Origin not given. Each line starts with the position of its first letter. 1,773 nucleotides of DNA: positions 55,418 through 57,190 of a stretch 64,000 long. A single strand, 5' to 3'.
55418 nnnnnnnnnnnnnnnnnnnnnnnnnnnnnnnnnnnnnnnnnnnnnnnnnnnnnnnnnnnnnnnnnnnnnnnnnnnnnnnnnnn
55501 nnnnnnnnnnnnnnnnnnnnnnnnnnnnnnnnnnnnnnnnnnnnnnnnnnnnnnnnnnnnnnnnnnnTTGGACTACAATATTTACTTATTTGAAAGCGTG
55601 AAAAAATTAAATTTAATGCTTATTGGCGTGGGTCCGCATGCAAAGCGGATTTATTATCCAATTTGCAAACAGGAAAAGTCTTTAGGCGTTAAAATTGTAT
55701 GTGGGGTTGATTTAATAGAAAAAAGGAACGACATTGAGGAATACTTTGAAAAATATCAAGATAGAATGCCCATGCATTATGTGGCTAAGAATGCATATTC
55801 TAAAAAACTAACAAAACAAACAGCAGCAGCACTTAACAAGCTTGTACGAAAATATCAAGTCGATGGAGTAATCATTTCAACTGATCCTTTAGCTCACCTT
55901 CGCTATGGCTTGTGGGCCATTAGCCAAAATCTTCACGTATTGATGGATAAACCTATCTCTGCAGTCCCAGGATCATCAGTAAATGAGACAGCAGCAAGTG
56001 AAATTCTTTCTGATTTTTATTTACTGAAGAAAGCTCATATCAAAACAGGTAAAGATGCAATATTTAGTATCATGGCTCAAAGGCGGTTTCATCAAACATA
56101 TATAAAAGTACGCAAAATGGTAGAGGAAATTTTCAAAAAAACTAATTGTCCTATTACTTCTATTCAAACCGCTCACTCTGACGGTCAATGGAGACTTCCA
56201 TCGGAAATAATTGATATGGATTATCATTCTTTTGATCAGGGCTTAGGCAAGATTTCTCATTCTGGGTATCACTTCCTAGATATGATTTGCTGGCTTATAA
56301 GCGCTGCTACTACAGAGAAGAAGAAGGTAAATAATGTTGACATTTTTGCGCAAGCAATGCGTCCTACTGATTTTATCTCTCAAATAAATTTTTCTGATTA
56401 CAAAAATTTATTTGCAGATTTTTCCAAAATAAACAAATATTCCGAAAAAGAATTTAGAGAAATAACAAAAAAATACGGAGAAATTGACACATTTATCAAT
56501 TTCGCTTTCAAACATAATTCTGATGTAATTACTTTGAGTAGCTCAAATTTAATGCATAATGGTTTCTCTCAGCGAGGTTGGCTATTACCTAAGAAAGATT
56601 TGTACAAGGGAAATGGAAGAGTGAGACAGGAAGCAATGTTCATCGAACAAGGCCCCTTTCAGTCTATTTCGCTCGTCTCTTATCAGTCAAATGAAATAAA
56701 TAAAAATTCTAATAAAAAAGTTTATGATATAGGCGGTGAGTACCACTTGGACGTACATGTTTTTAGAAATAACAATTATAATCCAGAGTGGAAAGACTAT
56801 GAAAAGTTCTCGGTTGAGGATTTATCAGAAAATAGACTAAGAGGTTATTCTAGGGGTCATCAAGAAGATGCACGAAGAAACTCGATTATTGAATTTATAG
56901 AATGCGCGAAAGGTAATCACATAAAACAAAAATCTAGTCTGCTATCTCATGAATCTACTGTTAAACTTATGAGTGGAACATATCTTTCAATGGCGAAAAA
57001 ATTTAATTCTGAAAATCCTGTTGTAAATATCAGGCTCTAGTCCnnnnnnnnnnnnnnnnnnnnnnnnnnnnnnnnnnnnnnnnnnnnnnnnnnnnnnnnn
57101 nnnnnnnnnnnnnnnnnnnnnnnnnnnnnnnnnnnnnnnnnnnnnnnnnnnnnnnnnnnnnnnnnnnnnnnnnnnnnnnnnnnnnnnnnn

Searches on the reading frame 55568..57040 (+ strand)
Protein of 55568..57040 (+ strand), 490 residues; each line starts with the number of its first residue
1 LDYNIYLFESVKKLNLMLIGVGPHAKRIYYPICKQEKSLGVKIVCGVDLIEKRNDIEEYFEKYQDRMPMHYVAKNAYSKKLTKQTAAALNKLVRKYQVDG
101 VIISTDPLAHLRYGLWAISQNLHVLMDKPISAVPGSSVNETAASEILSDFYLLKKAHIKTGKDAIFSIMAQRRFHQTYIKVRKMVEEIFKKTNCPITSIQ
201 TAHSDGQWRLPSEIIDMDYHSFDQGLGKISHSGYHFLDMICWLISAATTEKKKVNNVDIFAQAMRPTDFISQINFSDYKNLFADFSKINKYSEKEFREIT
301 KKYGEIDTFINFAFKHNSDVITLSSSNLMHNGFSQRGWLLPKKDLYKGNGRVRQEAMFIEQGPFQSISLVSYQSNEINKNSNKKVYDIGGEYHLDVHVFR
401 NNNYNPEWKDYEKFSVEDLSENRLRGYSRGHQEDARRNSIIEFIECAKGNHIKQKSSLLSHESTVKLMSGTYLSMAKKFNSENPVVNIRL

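Call 3: search_protein_families(library=pfam, proteins=[window:55568-57040:+], max_evalue=0.01)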
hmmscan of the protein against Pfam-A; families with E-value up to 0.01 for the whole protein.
window:55568-57040:+ (490 aa): 2 families
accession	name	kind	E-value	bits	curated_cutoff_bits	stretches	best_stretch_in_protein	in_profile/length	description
PF06050.19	HGD-D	-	0.0015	18.6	28.4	0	52-105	233-291/342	2-hydroxyglutaryl-CoA dehydratase, D-component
PF01408.29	GFO_IDH_MocA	-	0.0018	19.4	24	1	79-132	53-97/120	Oxidoreductase family, NAD-binding Rossmann fold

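Call 4: search_protein_families(library=ncbifam, proteins=[window:55568-57040:+], max_evalue=0.01)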
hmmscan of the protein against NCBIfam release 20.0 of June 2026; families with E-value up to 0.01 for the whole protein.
window:55568-57040:+ (490 aa): 1 family
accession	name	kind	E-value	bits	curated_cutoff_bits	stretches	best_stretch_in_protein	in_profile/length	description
TIGR04380.1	myo_inos_iolG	equivalog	3.6e-05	22.8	355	1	75-187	41-139/330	inositol 2-dehydrogenase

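Call 41: search_solved_structures(query=A4, max_evalue=1, show_alignments=2)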
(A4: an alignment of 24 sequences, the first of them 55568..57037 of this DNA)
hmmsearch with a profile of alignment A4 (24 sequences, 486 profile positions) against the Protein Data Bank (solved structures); distinct sequences matched with E-value up to 1: 23.
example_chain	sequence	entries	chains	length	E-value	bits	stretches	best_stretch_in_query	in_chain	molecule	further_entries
3f4l_A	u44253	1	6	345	0.00029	23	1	76-124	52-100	Putative oxidoreductase yhhX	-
3gdo_A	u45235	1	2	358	0.0032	19.6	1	73-128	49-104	Uncharacterized oxidoreductase yvaA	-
3gfg_A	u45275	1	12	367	0.0034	19.5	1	73-128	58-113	Uncharacterized oxidoreductase yvaA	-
3c1a_A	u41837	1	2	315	0.0062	18.6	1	79-127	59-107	Putative oxidoreductase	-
3e18_A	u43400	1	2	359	0.0067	18.5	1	76-142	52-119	oxidoreductase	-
3hnp_A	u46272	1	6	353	0.012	17.7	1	49-124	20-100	Oxidoreductase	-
8tdi_L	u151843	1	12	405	0.015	17.4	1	79-132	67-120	P2B11 Glucuronide-3-dehydrogenase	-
6z3b_B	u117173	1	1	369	0.019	17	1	69-125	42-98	Gfo/Idh/MocA family oxidoreductase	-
6z3b_A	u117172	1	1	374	0.019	17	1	69-125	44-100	Gfo/Idh/MocA family oxidoreductase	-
6z3c_AAA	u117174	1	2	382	0.02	17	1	69-125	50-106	Gfo/Idh/MocA family oxidoreductase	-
6o15_A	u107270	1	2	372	0.028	16.5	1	47-130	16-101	Uncharacterized oxidoreductase YjhC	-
2o1m_A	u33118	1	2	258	0.039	16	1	28-91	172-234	Probable amino-acid ABC transporter extracellular-binding protein ytmK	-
3fhl_A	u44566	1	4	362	0.058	15.4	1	73-127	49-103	Putative oxidoreductase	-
3ec7_A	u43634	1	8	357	0.11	14.5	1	73-127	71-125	Putative Dehydrogenase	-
3v5n_A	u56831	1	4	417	0.12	14.4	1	86-135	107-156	Oxidoreductase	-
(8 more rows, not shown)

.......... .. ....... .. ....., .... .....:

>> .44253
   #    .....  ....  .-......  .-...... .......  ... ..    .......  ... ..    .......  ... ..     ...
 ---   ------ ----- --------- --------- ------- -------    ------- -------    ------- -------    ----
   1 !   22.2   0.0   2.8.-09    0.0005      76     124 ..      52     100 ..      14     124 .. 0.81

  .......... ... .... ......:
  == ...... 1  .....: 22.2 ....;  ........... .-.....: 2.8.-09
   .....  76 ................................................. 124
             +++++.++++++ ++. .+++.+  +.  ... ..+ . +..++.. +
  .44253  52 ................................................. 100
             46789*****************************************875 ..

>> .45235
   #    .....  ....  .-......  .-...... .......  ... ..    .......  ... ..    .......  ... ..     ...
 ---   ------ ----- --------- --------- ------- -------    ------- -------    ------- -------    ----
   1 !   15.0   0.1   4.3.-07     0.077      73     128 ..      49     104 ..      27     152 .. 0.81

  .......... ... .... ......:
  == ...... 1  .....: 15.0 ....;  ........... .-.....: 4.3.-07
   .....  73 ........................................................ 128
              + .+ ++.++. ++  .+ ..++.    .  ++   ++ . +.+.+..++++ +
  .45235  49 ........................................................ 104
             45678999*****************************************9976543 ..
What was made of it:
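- On Gfo/Idh/MocA oxidoreductases (for the partner GFO490): PDB YhhX matches at E 3e-4 over ~50 residues (call 41).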

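Call 42: search_protein_families(library=ncbifam, alignment_id=A4, max_evalue=0.1)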
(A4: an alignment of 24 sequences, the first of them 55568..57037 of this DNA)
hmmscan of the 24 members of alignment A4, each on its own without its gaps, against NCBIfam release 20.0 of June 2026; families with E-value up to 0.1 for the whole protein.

A. member 1, window:55568-57037:+ (490 aa): 1 family
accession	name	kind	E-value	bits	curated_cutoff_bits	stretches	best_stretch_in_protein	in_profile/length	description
TIGR04380.1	myo_inos_iolG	equivalog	3.6e-05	22.8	355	1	75-187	41-139/330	inositol 2-dehydrogenase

B. families by the number of members that match (of 24 scanned): 14 families
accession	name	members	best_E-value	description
TIGR04380.1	myo_inos_iolG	24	2.5e-07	inositol 2-dehydrogenase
NF007574.0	PRK10206.1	21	7.9e-07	oxidoreductase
NF008607.0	PRK11579.1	11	0.00025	oxidoreductase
NF058561.1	BT_2158_fam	7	0.00043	glycoside 3-dehydrogenase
NF040723.1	UDP-GlcNAcDh_Arch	3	0.00083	UDP-N-acetylglucosamine 3-dehydrogenase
NF052479.1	LevoglcsnDh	3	0.017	levoglucosan dehydrogenase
NF052679.1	InsChiInosDhIolG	2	0.017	bifunctional inositol 2-dehydrogenase/D-chiro-inositol 1-dehydrogenase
NF006229.0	PRK08361.1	1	0.00031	aspartate aminotransferase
NF010250.0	PRK13696.1-2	1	0.021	hypothetical protein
TIGR02729.1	Obg_CgtA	1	0.033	Obg family GTPase CgtA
NF005324.0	PRK06853.1-4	1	0.034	indolepyruvate oxidoreductase subunit beta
NF004470.0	PRK05802.1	1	0.036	sulfide/dihydroorotate dehydrogenase-like FAD/NAD-binding protein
NF010302.0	PRK13740.1-3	1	0.08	conjugal transfer relaxosome protein TraY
NF003295.0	PRK04293.1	1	0.096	adenylosuccinate synthetase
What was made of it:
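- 55568..57040 (+): Cistron 2: 'GFO490', a divergent ~485-490-aa Gfo/Idh/MocA-type NAD(P) dehydrogenase and the most constant partner of the rSAM. The start is ambiguous: TTG at 55568, or ATG at 55616 as in database protein P0201. Weak GFO_IDH_MocA and iolG hits in 24/24 members around the LMDKP motif (calls 3, 4, 41, 42).
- On Gfo/Idh/MocA oxidoreductases (for the partner GFO490): The iolG model is hit by 24/24 members, but at no more than ~25 bits (call 42).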

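Call 67: find_homologous_proteins(query=A4, max_evalue=0.00001)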
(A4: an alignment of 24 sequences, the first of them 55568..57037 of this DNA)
Query A4 (24 sequences) (490 aa, profile of the alignment): 1760 proteins with E <= 0.00001 among 7927 candidates; the best 120 are listed.
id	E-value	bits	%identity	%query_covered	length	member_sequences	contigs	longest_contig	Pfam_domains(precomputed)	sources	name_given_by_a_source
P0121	1.3e-247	841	57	98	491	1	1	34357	PF01408.29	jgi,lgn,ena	-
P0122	6.5e-246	835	51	97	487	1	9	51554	PF01408.29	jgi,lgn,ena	-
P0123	1.1e-245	834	50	97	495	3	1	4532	PF01408.29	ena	-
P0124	1.4e-244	830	48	97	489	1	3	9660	PF01408.29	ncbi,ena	-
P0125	2.8e-244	830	50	97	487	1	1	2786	PF01408.29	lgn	-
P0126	5.2e-244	829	58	98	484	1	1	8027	-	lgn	-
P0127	1.0e-243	828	51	98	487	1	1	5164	-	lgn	-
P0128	1.2e-243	827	57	100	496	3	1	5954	PF01408.29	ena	-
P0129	1.9e-243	827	52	98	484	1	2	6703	-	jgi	-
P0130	6.7e-243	825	56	98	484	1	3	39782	-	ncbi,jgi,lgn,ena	-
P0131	7.5e-243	825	51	97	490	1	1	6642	-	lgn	-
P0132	2.2e-242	823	50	97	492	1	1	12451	PF01408.29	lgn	-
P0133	2.5e-242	823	52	98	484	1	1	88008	-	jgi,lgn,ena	-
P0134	3.4e-242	823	57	98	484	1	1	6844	-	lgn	-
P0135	6.9e-242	822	51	97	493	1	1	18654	-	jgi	jgi:predicted dehydrogenase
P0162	2.7e-231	787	44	97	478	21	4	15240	PF01408.29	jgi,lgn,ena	-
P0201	4.2e-224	763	100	97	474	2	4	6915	-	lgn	-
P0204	8.8e-224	762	48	97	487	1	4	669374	PF01408.29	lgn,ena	-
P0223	6.7e-220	749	47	97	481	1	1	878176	-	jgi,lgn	-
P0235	2.1e-217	741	48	97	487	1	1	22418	PF01408.29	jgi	jgi:predicted dehydrogenase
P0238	1.6e-215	735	43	97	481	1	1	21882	PF01408.29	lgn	-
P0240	7.1e-215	733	48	95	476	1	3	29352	PF01408.29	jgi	jgi:predicted dehydrogenase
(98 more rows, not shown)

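Call 68: find_encoding_contigs(protein=P0223, flank=9000, max_places=1)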
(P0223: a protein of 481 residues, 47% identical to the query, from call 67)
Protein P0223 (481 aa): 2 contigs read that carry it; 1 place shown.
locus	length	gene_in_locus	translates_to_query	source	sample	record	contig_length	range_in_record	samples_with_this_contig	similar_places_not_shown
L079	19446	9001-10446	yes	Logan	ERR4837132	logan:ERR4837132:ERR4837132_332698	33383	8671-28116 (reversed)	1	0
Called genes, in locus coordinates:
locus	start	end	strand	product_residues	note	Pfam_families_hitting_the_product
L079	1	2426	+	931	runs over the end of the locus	PF04313:HSDR_N, PF04851:ResIII, PF00270:DEAD, PF18766:SWI2_SNF2, PF22679:T1R_D3-like, PF12008:EcoR124_C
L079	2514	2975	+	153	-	PF05168:HEPN (faint)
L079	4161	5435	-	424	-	PF00817:IMS, PF11799:IMS_C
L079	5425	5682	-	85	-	-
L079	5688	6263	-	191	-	PF00717:Peptidase_S24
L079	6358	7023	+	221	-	PF02586:SRAP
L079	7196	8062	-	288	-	PF01073:3Beta_HSD, PF01370:Epimerase, PF07993:NAD_binding_4 (faint), PF16363:GDP_Man_Dehyd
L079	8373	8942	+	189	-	PF02223:Thymidylate_kin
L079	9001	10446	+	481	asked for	-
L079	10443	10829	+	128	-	PF00293:NUDIX, PF14815:NUDIX_4 (weak)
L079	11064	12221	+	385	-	-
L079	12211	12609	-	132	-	-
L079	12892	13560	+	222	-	-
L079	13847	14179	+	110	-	PF04956:TrbC, PF18895:T4SS_pilin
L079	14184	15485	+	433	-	PF18895:T4SS_pilin, PF19597:TrbL_4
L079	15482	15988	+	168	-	-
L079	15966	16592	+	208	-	PF26593:TraC-like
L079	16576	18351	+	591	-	PF01935:DUF87, PF12846:AAA_10, PF19044:P-loop_TraG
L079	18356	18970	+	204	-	PF01551:Peptidase_M23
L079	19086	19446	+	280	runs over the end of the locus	-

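Call 69: find_encoding_contigs(protein=P0204, flank=9000, max_places=1)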
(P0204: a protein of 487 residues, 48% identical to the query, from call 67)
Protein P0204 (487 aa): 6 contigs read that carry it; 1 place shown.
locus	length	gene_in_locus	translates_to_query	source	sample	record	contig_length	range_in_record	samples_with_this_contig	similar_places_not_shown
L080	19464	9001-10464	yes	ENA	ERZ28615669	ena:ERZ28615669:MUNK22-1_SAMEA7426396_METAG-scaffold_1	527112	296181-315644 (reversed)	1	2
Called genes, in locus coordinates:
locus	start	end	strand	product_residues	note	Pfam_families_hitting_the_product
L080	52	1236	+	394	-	PF01943:Polysacc_synt, PF05975:EcsB (weak), PF13440:Polysacc_synt_3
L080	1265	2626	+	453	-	PF13231:PMT_2 (weak)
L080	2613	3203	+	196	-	PF00535:Glycos_transf_2 (weak)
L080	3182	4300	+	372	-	PF04932:Wzy_C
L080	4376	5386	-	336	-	-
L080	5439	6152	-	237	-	PF17936:Big_6, PF09136:Glucodextran_B (weak), PF19077:Big_13, PF09136:Glucodextran_B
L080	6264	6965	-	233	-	PF00970:FAD_binding_6, PF00175:NAD_binding_1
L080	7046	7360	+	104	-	PF12840:HTH_20, PF01022:HTH_5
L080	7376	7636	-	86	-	-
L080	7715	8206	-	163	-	PF00293:NUDIX (weak)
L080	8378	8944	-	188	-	-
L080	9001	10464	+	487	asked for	PF01408:GFO_IDH_MocA (weak)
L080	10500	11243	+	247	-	PF02223:Thymidylate_kin (faint)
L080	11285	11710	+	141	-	PF00293:NUDIX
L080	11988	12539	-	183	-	PF01476:LysM, PF05489:Phage_tail_X (faint), PF23457:LysM2_NFP (faint), PF01476:LysM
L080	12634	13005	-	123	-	-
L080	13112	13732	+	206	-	PF00702:Hydrolase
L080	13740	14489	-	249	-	PF12146:Hydrolase_4 (faint), PF12697:Abhydrolase_6 (weak), PF00561:Abhydrolase_1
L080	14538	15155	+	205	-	-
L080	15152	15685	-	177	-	PF00300:His_Phos_1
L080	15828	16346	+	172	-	PF13238:AAA_18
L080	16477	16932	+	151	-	PF18812:PBECR3 (weak)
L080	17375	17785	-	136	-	PF11645:PDDEXK_5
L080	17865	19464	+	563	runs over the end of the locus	PF14716:HHH_8, PF14520:HHH_5 (weak), PF14791:DNA_pol_B_thumb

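Call 70: find_encoding_contigs(protein=P0235, flank=10000, max_places=1)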
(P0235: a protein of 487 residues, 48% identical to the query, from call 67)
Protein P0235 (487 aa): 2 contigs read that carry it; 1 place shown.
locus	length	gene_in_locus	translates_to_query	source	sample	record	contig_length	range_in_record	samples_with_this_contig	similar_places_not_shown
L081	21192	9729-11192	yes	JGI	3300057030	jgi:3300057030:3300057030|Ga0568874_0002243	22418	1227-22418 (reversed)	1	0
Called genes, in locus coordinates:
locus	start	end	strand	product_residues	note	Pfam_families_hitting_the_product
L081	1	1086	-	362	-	?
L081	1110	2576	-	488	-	PF01408:GFO_IDH_MocA (weak)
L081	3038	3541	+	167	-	PF00990:GGDEF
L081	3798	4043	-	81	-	-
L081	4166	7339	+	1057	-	PF13676:TIR_2, PF05621:TniB (faint), PF01637:ATPase_2 (weak), PF13374:TPR_10 (faint), PF00515:TPR_1 (faint), PF07719:TPR_2 (faint), PF13424:TPR_12 (weak), PF13424:TPR_12, +4 more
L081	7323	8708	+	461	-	PF04055:Radical_SAM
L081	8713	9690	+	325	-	PF01636:APH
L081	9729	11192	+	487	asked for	PF01408:GFO_IDH_MocA (weak)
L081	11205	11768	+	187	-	PF00293:NUDIX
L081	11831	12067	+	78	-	-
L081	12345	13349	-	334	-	PF13683:rve_3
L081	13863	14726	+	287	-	-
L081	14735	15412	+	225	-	PF18180:LD_cluster3, PF18163:LD_cluster2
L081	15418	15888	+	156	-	-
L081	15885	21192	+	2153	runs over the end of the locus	PF13676:TIR_2, PF12895:ANAPC3 (faint), PF24407:HTH_upst_double_PIN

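Call 71: find_related_loci(query=A4, collection=viral_contigs, flank=8000)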
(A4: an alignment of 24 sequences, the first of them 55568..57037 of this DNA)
Query A4 (490 aa) in viral_contigs; peptide patterns used: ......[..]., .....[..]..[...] (x = any residue, [..] = any of these).
7 stretches matched a pattern, but none encodes a relative of the query by tblastn (E <= 1e-3).

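Call 97: find_encoding_contigs(protein=P0238, flank=7000, max_places=1)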
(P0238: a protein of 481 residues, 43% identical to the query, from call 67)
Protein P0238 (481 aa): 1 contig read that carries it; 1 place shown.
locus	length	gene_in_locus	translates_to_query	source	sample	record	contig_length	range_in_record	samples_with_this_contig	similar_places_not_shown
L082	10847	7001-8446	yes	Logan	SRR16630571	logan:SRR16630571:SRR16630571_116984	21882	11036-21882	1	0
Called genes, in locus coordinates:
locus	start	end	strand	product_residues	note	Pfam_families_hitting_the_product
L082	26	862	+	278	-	-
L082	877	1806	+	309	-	-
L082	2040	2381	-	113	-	-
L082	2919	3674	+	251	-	PF03602:Cons_hypoth95 (faint), PF01555:N6_N4_Mtase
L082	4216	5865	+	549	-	PF00239:Resolvase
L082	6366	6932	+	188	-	PF02224:Cytidylate_kin (faint), PF02223:Thymidylate_kin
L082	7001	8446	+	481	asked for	PF01408:GFO_IDH_MocA (weak)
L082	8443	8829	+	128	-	PF00293:NUDIX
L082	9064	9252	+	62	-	-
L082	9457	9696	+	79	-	-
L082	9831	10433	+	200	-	-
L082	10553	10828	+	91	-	-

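Call 98: find_encoding_contigs(protein=P0240, flank=7000, max_places=1)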
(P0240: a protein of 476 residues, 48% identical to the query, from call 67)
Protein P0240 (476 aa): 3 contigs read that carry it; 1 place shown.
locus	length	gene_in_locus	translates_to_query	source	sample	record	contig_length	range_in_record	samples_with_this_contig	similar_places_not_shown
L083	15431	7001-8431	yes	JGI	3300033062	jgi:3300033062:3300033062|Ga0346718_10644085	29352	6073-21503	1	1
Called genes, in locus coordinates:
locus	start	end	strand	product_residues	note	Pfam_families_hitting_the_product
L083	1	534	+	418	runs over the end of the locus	-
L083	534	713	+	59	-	-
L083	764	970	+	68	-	-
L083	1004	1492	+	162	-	PF01510:Amidase_2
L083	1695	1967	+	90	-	-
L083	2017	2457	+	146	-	PF06737:Transglycosylas (weak)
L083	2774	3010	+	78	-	-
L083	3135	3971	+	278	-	-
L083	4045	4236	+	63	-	-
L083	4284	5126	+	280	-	PF13730:HTH_36, PF21984:DnaD_N, PF12802:MarR_2 (faint)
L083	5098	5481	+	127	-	-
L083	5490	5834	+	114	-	-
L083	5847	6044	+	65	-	-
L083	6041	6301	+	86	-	-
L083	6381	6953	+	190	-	PF02223:Thymidylate_kin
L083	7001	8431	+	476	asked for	PF01408:GFO_IDH_MocA (faint)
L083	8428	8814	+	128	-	PF00293:NUDIX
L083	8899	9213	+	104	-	-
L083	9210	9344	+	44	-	-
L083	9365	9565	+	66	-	-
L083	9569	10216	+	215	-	PF09445:Methyltransf_15 (faint), PF01555:N6_N4_Mtase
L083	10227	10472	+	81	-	-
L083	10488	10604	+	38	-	-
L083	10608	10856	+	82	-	-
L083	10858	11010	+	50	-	-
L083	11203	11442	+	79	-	-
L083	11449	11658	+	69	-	-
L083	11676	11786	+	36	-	-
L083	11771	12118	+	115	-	PF06356:DUF1064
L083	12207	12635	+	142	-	PF04545:Sigma70_r4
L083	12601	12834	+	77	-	-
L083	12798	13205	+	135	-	-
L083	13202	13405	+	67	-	-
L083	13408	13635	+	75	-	-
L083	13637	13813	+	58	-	-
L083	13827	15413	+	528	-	PF05876:GpA_ATPase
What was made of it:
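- GFO490 also occurs without any rSAM within 7-9 kb (L079, L080, L082, L083; calls 68, 69, 97, 98). GFO490 modules sit on phage-like or mobile contigs beside DNA methyltransferases (calls 97, 98).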

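Call 99: find_encoding_contigs(protein=P0162, flank=7000, max_places=1)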
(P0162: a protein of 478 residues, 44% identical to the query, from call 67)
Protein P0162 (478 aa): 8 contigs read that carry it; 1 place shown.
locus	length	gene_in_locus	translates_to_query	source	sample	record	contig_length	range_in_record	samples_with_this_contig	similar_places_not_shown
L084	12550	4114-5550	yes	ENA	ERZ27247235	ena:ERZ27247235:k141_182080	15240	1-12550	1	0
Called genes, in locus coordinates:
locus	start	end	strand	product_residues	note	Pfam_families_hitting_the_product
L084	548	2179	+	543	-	PF00587:tRNA-synt_2b, PF03129:HGTP_anticodon, PF09180:ProRS-C_1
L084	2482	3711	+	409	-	PF00587:tRNA-synt_2b, PF03129:HGTP_anticodon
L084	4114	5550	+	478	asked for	PF01408:GFO_IDH_MocA (faint)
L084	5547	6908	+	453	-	PF04055:Radical_SAM, PF13186:SPASM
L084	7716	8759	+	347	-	PF00579:tRNA-synt_1b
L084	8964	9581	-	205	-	PF01612:DNA_pol_A_exo1 (faint), PF13482:RNase_H_2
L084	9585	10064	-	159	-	PF04308:RNaseH_like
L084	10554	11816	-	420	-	PF00579:tRNA-synt_1b, PF22421:SYY_C-terminal, PF01479:S4 (weak)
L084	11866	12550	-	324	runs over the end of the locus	PF24894:Hexapep_GlmU (faint), PF25084:LbH_EIF2B (faint), PF25247:LbH_GLGC (faint)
